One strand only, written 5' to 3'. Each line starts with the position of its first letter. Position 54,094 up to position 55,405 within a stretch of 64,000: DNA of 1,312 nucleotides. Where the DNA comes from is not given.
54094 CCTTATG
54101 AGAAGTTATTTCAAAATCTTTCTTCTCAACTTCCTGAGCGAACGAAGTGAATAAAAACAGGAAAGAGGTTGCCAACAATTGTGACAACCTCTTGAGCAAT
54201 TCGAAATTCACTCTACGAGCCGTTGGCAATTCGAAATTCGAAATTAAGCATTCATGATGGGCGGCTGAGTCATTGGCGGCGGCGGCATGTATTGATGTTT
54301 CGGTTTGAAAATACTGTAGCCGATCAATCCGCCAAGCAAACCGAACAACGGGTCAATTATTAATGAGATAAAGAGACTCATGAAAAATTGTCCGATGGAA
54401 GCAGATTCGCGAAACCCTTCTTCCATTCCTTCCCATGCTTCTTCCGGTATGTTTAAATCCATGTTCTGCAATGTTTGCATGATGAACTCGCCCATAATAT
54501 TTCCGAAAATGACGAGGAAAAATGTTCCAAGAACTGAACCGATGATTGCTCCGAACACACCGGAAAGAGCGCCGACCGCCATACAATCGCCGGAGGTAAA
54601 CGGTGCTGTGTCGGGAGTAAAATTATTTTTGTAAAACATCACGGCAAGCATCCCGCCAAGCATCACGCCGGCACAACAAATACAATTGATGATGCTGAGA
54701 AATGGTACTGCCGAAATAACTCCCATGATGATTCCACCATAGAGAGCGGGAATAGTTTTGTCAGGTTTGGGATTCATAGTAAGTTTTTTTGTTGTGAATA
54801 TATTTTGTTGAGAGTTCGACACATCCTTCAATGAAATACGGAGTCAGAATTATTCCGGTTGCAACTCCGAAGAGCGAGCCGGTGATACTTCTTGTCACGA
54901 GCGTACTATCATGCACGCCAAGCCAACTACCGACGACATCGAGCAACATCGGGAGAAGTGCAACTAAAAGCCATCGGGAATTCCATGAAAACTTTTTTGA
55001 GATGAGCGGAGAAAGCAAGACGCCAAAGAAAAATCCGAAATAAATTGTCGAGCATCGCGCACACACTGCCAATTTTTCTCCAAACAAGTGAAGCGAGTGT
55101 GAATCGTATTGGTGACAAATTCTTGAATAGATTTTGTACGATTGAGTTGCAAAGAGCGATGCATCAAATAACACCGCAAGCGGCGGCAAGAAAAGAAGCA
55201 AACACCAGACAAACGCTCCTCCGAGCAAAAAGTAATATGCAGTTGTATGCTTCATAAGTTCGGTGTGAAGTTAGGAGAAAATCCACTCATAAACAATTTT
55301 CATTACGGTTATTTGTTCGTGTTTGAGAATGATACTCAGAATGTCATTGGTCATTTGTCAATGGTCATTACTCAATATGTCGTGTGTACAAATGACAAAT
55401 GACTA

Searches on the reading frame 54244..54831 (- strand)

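Call 76: search_protein_families(library=pfam, max_evalue=0.001, proteins=[window:54244-54831:-])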
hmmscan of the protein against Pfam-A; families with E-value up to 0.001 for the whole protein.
window:54244-54831:- (195 aa): 1 family
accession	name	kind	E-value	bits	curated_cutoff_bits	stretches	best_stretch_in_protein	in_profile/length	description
PF13858.11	DUF4199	-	1.7e-05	25.7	32.3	1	33-170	3-162/165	Protein of unknown function (DUF4199)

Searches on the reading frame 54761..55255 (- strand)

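Call 76: search_protein_families(library=pfam, max_evalue=0.001, proteins=[window:54761-55255:-])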
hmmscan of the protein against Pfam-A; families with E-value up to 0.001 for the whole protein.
window:54761-55255:- (164 aa): 1 family
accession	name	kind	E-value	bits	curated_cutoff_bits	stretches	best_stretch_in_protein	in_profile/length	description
PF09858.14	DUF2085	-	1.2e-20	74.1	25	1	47-135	1-89/90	Predicted membrane protein (DUF2085)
